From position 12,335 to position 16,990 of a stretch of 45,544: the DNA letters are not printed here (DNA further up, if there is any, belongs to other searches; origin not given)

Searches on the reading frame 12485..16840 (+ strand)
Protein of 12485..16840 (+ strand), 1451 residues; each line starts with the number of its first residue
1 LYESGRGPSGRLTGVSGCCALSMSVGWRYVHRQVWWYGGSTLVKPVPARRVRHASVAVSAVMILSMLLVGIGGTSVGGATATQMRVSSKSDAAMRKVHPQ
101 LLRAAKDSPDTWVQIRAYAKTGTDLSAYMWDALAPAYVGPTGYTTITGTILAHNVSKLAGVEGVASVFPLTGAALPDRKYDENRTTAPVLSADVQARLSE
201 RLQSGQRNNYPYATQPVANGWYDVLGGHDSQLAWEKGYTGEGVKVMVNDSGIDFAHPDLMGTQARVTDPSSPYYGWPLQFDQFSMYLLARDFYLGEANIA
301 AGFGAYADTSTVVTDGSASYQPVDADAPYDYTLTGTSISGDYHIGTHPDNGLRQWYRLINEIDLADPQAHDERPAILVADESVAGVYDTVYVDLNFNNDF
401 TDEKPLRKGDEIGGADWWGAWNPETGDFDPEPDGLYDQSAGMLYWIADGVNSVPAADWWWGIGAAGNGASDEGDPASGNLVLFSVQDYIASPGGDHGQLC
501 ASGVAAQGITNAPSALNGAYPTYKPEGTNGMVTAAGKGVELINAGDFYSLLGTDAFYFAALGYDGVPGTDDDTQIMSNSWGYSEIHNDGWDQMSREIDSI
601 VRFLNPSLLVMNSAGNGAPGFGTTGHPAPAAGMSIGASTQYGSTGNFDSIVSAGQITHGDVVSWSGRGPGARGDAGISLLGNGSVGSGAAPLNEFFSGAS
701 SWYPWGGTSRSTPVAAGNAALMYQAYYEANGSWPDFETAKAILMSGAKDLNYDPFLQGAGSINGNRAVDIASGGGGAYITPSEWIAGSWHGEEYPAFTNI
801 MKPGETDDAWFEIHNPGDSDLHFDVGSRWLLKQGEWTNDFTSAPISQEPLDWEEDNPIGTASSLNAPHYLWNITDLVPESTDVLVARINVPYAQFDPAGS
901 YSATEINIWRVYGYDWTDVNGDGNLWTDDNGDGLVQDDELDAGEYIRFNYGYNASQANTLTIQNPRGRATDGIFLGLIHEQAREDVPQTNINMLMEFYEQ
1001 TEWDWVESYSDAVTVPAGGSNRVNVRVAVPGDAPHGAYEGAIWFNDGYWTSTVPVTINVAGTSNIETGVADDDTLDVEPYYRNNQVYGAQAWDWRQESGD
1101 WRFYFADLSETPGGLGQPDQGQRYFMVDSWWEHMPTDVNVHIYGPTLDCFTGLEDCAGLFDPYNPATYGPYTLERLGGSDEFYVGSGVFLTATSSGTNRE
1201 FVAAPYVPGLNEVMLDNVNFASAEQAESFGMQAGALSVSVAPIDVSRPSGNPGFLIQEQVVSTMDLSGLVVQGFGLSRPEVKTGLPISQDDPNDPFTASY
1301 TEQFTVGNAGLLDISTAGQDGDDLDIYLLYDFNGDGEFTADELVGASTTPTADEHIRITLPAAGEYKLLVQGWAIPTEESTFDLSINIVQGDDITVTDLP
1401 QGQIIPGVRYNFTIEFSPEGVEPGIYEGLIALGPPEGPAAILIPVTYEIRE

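Call 16: search_protein_families(library=pfam, proteins=[window:12485-16840:+], max_evalue=0.001)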
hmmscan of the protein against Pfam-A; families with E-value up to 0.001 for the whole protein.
window:12485-16840:+ (1451 aa): 2 families
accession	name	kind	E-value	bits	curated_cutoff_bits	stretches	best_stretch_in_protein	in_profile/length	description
PF00082.27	Peptidase_S8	-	4.2e-21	76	21.8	1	240-760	1-288/288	Subtilase family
PF04151.21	PPC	-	3.6e-08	34.6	25.9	1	1303-1372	6-70/70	Bacterial pre-peptidase C-terminal domain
